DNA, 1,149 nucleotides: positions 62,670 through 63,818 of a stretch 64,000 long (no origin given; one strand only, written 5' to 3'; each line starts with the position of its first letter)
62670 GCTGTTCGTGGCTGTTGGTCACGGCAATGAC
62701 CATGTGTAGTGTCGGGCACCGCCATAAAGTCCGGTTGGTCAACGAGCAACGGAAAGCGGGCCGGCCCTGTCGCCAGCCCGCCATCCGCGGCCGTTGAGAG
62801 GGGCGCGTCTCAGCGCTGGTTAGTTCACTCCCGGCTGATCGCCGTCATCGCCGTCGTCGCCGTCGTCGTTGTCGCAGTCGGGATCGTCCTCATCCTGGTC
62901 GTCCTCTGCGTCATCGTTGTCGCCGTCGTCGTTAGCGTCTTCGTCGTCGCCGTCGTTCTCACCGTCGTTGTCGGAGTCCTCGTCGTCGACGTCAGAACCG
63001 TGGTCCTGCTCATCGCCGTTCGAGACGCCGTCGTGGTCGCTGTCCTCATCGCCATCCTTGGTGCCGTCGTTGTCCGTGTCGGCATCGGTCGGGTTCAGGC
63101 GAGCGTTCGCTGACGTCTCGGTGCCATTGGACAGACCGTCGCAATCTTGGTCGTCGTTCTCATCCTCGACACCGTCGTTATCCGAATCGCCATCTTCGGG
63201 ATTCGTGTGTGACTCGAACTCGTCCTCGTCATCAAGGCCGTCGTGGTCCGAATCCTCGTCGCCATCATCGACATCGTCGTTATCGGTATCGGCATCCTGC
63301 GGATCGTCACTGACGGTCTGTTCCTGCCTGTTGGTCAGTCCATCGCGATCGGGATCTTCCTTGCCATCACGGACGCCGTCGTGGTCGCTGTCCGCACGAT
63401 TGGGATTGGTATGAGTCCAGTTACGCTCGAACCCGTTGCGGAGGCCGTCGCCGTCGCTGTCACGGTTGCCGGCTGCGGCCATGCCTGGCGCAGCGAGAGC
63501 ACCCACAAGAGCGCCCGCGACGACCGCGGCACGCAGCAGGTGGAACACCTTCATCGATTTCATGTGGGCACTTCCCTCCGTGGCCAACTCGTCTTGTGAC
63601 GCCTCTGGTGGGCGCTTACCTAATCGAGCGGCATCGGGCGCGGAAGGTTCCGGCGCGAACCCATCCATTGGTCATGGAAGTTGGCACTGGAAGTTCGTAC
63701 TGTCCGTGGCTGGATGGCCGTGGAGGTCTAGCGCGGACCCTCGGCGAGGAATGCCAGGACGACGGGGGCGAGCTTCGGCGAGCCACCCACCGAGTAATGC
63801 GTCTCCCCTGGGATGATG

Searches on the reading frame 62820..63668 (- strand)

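Call 15: search_protein_families(library=pfam, max_evalue=0.001, proteins=[window:62820-63668:-])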
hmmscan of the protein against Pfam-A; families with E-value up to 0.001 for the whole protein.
window:62820-63668:- (282 aa): 1 family
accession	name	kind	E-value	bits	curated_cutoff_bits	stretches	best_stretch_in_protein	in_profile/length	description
PF18884.5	TSP3_bac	-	2.5e-05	24.5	25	1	70-92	1-22/22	Bacterial TSP3 repeat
